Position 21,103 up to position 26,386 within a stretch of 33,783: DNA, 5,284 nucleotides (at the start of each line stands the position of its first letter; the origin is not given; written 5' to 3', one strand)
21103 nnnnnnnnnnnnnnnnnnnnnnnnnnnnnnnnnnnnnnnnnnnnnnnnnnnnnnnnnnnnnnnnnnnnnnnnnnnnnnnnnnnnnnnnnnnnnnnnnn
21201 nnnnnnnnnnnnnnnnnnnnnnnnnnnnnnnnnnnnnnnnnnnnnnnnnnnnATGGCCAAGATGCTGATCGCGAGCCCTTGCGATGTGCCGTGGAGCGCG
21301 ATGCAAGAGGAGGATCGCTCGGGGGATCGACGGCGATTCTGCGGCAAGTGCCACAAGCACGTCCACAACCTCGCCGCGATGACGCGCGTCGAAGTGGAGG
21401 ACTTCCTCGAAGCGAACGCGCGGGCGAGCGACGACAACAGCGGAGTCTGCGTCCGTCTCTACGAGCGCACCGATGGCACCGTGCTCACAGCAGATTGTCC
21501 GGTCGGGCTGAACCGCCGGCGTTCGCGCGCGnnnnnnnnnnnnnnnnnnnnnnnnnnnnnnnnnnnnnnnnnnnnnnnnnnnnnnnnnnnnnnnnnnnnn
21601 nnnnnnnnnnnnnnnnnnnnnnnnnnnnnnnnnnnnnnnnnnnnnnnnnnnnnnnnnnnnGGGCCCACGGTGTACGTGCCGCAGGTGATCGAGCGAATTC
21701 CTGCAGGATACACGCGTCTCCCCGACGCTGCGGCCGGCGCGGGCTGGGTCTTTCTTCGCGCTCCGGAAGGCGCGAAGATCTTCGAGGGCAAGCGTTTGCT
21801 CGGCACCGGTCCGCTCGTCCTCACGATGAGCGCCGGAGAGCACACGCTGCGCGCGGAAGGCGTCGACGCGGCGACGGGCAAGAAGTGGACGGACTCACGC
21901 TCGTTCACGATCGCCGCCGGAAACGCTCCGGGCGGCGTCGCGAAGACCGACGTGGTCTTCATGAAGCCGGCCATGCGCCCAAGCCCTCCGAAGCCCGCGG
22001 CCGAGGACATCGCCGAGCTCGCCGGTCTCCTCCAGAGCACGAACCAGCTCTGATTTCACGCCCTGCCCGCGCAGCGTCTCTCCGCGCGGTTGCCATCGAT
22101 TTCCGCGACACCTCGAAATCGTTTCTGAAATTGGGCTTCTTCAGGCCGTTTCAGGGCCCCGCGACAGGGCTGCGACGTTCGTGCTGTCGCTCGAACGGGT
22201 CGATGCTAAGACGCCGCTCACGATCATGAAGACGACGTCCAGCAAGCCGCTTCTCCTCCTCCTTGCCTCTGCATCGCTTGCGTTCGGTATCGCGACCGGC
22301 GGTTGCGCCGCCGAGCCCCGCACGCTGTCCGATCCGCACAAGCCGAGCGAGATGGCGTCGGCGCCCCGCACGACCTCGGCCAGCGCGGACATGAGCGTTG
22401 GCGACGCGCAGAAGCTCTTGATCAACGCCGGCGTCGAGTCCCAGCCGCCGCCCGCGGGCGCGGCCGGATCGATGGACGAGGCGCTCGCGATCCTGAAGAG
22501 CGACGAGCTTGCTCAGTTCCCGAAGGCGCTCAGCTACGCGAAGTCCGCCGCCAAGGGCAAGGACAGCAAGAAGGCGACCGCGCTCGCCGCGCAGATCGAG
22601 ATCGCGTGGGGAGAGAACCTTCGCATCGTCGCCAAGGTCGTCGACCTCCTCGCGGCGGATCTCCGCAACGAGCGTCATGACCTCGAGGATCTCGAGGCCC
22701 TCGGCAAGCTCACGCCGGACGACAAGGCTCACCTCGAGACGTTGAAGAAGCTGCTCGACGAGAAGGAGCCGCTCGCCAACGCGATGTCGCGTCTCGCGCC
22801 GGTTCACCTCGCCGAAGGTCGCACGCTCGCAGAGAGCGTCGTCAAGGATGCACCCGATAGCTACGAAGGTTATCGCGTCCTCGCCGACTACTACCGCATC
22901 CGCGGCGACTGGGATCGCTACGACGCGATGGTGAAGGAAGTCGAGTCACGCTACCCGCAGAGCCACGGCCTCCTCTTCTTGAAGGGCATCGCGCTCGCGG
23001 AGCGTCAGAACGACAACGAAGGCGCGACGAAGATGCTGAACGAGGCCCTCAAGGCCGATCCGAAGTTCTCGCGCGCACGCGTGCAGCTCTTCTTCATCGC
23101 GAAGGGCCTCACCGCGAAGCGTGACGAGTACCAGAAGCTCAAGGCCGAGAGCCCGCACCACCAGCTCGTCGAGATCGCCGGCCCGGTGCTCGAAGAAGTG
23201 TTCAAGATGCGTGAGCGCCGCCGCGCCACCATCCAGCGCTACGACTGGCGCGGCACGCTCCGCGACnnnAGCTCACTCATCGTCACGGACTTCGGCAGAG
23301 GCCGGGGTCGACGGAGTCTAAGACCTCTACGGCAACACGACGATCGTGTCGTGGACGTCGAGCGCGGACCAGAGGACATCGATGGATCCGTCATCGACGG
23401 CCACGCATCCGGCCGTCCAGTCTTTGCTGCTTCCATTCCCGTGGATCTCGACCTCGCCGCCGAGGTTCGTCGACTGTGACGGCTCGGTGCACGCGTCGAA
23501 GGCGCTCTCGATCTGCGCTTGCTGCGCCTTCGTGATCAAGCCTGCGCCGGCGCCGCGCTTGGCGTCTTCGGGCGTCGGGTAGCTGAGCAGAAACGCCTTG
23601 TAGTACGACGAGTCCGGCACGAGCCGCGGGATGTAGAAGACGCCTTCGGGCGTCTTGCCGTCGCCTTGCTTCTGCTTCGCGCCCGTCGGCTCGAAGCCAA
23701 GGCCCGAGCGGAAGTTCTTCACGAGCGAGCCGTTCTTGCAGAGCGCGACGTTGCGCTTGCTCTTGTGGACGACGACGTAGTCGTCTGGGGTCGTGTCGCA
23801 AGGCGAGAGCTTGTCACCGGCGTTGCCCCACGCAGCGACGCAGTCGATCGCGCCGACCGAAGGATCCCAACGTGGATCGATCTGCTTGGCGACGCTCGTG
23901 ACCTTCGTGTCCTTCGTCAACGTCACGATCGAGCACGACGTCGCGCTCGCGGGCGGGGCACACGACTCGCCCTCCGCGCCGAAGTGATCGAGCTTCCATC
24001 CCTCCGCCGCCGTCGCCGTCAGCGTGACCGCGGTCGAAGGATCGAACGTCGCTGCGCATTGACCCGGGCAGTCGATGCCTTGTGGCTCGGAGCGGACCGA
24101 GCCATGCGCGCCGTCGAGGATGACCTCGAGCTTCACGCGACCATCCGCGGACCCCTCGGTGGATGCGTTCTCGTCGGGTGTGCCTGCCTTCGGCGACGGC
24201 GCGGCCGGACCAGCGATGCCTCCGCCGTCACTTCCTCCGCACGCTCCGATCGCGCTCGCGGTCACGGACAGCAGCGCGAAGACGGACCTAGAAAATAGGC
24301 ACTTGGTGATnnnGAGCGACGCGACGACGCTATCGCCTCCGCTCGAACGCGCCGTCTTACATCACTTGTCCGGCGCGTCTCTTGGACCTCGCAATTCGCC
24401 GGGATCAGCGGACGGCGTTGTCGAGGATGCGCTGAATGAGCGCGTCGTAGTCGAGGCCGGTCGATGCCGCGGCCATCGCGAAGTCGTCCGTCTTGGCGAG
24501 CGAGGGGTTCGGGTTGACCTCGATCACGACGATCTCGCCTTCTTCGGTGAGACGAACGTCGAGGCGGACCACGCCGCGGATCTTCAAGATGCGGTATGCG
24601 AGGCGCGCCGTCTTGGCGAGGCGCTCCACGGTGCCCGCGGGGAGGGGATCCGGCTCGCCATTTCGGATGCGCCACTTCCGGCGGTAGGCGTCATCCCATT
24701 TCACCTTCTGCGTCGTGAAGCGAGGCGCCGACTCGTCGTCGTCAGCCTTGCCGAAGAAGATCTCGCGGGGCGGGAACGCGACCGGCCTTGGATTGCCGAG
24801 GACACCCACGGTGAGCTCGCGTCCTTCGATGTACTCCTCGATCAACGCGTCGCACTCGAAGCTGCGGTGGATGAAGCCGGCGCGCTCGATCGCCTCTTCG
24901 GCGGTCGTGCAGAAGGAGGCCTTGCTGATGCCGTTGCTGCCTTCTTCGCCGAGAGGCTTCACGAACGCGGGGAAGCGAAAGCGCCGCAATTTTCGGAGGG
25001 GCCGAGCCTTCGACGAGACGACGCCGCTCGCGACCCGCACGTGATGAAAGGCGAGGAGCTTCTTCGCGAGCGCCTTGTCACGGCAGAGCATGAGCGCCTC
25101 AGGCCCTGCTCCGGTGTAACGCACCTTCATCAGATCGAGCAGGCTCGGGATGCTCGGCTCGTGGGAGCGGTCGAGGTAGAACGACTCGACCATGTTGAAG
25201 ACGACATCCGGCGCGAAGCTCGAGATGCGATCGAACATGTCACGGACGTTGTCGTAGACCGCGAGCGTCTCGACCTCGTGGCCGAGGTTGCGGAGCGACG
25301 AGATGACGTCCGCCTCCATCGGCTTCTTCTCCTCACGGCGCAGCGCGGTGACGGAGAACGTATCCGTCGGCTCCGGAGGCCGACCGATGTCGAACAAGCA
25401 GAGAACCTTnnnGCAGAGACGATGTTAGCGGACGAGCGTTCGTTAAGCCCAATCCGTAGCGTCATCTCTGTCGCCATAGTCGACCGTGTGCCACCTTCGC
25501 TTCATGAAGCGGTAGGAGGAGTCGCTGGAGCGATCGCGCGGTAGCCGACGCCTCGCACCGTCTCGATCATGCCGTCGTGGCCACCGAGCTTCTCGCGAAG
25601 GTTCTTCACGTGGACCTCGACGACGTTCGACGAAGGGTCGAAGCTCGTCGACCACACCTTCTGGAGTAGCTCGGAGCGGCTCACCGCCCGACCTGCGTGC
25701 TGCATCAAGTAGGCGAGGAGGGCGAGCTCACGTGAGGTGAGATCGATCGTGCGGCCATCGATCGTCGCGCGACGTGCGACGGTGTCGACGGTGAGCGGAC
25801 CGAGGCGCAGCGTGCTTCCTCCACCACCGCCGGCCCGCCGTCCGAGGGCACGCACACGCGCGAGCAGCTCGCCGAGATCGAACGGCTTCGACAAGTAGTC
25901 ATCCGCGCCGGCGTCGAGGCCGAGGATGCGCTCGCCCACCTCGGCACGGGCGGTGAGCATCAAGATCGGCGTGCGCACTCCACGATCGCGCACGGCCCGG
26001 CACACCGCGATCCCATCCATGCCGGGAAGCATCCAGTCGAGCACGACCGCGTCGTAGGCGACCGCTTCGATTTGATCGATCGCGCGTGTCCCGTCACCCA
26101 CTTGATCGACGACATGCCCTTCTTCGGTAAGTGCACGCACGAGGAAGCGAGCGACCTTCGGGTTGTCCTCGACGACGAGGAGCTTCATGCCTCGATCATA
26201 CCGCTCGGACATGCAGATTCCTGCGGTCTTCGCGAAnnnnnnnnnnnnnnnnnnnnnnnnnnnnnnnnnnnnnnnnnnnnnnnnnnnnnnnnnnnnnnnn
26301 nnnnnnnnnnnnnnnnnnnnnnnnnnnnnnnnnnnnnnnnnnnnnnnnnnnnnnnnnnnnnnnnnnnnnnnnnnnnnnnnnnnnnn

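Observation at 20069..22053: Translationally coupled tandem paralogues: coiled coil, conserved 5-Cys domain, TM helix, PEGA domain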

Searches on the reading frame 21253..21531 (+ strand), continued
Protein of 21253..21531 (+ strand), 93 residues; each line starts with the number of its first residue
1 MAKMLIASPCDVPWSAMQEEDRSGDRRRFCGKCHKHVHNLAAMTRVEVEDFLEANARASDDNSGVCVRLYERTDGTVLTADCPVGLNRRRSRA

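Call 66: fold_search(model_id=the predicted structure, library=pdb)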
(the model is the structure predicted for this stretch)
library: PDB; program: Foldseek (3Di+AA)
matches with E <= 10: 19; with E <= 0.001: 0
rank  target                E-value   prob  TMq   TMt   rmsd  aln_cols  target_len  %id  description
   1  4v5o_A9               4.8e+00  0.05  0.16  0.16   2.1        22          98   32  CRYSTAL STRUCTURE OF THE EUKARYOTIC 40S RIBOSOMAL SUBUNIT IN COMPLEX WITH INITIATION FACTOR 1. (released 2014-07-09)
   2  2jev_A                4.8e+00  0.02  0.26  0.17  13.0        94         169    6  Crystal structure of human spermine,spermidine acetyltransferase in complex with a bisubstrate analog (N1-acetylspermi (released 2007-06-05)
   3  8yoz_A                5.1e+00  0.06  0.26  0.30   8.0        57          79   19  Crystal structure of the small zinc-finger protein ZifS (TTHA0897) from Thermus thermophilus HB8. (released 2025-03-19)
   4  4jim_A                5.1e+00  0.06  0.27  0.07   5.8        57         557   18  Native Crystal Structure of N10-Formyltetrahydrofolate Synthetase (released 2013-03-20)
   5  4kyw_A                5.5e+00  0.04  0.18  0.07   3.3        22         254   14  Restriction endonuclease DPNI in complex with two DNA molecules (released 2014-06-04)
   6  1fl9_A                5.5e+00  0.02  0.19  0.13   6.3        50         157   14  THE YJEE PROTEIN (released 2002-08-07)
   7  6n9a_E                5.8e+00  0.04  0.22  0.14   3.5        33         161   18  Crystal Structure of Thermotoga maritima threonylcarbamoyladenosine biosynthesis complex TsaB2D2E2 bound to ATP and ca (released 2019-05-22)
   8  9qf5_Bk               5.8e+00  0.03  0.17  0.25   6.9        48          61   12  Structure of P. furiosus 70S ribosome grown at 102deg (released 2025-11-05)
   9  6nak_D                6.7e+00  0.03  0.22  0.14   3.3        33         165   21  BACTERIAL PROTEIN COMPLEX TM BDE complex (released 2023-04-26)
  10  1htw_A                6.7e+00  0.02  0.23  0.17   5.5        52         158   10  COMPLEX OF HI0065 WITH ADP AND MAGNESIUM (released 2002-08-07)
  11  6em9_L                7.2e+00  0.03  0.24  0.05   5.9        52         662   19  S.aureus ClpC resting state, asymmetric map (released 2017-12-27)
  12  1eg7_A                7.7e+00  0.04  0.28  0.07   5.7        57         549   21  THE CRYSTAL STRUCTURE OF FORMYLTETRAHYDROFOLATE SYNTHETASE FROM MOORELLA THERMOACETICA (released 2001-02-14)
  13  8yoz_B                7.7e+00  0.02  0.25  0.29  10.2        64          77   22  Crystal structure of the small zinc-finger protein ZifS (TTHA0897) from Thermus thermophilus HB8. (released 2025-03-19)
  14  3fnm_B                7.7e+00  0.02  0.21  0.13   6.0        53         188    8  Crystal structure of acivicin-inhibited gamma-glutamyltranspeptidase reveals critical roles for its C-terminus in auto (released 2009-05-19)
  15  2dbu_B                7.7e+00  0.02  0.22  0.13  10.7        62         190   11  Crystal Structure of Gamma-glutamyltranspeptidase from Escherichia coli (released 2006-04-18)
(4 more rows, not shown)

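Call 69: search_protein_families(library=ncbifam, proteins=[P0146], max_evalue=1)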
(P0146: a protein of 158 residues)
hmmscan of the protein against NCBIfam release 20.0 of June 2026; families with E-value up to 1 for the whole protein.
P0146 (158 aa): 0 families

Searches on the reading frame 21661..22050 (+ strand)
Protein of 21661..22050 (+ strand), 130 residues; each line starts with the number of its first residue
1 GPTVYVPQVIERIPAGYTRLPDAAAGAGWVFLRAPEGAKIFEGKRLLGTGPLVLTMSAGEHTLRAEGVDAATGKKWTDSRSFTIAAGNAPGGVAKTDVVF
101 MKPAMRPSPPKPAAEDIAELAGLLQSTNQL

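Call 40: search_protein_families(library=pfam, proteins=[window:21661-21981:+], max_evalue=10)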
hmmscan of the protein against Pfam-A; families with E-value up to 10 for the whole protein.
seq(107 aa): 0 families

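Call 64: find_homologous_proteins(query=window:21661-22050:+, max_evalue=0.001)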
Query seq(130 aa): 45 candidates shared short words with the query, none scored E <= 0.001.
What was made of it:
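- Tried and rejected: A homologue search with B's C-terminal domain alone returned nothing, not even the parent protein, so it is uninformative (call 64).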

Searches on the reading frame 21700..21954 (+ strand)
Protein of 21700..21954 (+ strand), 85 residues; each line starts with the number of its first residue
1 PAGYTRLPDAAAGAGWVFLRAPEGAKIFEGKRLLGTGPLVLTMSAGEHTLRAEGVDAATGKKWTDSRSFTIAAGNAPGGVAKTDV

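Call 74: search_solved_structures(query=A7, max_evalue=10, show_alignments=2)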
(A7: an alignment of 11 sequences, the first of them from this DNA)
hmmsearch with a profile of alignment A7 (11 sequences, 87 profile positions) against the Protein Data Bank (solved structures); distinct sequences matched with E-value up to 10: 4.
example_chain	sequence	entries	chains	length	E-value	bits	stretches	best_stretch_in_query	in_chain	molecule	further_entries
5y9g_A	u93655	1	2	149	0.43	14.1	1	10-43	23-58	Pilin structural protein SafD,Pilus assembly protein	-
7tzh_D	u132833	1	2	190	0.68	13.4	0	38-71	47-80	Lymphocyte activation gene 3 protein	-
9epa_A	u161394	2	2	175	1.1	12.8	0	30-46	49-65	DARPin NY_1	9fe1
8dgg_A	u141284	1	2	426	1.5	12.3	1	25-51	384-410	Lymphocyte activation gene 3 protein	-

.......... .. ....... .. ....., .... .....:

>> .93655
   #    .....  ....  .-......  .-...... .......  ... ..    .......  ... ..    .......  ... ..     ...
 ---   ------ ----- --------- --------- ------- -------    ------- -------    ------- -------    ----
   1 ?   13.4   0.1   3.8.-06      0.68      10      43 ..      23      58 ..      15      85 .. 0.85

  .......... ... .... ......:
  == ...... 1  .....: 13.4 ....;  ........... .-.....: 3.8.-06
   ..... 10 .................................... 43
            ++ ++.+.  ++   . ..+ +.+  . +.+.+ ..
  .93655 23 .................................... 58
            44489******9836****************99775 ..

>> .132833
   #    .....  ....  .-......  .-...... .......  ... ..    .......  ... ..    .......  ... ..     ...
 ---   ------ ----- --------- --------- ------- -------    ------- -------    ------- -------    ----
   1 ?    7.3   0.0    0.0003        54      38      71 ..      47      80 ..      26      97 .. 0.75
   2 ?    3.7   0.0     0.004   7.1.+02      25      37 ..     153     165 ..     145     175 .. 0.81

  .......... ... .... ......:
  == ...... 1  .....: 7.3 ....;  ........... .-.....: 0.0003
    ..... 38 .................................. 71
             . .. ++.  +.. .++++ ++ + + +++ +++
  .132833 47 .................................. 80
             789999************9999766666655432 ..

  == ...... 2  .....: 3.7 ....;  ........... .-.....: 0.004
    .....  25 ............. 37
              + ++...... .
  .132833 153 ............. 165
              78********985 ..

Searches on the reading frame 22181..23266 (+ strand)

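Call 13: search_protein_families(library=pfam, proteins=[window:22181-23266:+], max_evalue=0.001)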
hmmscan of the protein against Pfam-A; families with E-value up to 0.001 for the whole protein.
window:22181-23266:+ (362 aa): 1 family
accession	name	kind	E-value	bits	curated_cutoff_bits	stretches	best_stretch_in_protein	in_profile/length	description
PF13428.12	TPR_14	-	5.1e-05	24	23.5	0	272-303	10-41/44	Tetratricopeptide repeat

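Call 62: search_protein_families(library=padloc, proteins=[window:22226-23266:+], max_evalue=0.01)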
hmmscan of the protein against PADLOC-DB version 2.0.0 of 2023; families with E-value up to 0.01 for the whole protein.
window:22226-23266:+ (347 aa): 0 families

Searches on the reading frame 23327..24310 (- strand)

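Call 13: search_protein_families(library=pfam, proteins=[window:23327-24310:-], max_evalue=0.001)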
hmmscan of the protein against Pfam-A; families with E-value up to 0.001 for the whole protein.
window:23327-24310:- (327 aa): 2 families
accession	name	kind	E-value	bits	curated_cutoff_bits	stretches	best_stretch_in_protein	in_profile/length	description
PF03734.19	YkuD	-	5.7e-14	53.4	23.4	1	177-325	2-146/146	L,D-transpeptidase catalytic domain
PF18998.6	Flg_new_2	-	0.00056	20.3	23.6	0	85-138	15-66/73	Divergent InlB B-repeat domain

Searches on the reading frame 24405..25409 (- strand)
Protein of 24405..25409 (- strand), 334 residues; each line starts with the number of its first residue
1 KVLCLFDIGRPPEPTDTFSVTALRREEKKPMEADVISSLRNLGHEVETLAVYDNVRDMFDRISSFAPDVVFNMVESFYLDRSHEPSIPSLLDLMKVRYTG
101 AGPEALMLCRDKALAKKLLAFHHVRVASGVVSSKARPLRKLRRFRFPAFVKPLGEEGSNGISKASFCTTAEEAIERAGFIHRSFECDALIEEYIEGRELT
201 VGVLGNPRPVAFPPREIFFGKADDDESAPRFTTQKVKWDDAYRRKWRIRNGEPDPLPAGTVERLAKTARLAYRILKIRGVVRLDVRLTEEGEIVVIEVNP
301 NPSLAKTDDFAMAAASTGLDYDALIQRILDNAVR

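Call 13: search_protein_families(library=pfam, proteins=[window:24405-25409:-], max_evalue=0.001)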
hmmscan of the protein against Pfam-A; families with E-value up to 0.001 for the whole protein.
window:24405-25409:- (334 aa): 3 families
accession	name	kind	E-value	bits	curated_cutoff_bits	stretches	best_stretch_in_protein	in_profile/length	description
PF07478.18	Dala_Dala_lig_C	-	1.4e-27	97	24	1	138-329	29-203/204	D-ala D-ala ligase C-terminus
PF02655.19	ATP-grasp_3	-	2e-07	31.7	23.2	1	145-301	31-156/160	ATP-grasp domain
PF13535.11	ATP-grasp_4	-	1.3e-05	25.3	27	0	145-203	2-70/160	ATP-grasp domain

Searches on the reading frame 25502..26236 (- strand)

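Call 13: search_protein_families(library=pfam, proteins=[window:25502-26236:-], max_evalue=0.001)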
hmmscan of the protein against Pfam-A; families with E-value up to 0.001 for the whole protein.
window:25502-26236:- (244 aa): 2 families
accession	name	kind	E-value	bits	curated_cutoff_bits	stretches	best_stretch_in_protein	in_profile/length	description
PF00072.30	Response_reg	-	9e-29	100.3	30.2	1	20-129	2-111/111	Response regulator receiver domain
PF00486.34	Trans_reg_C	-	1.1e-26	93.2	26.2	1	161-233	1-76/77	Transcriptional regulatory protein, C terminal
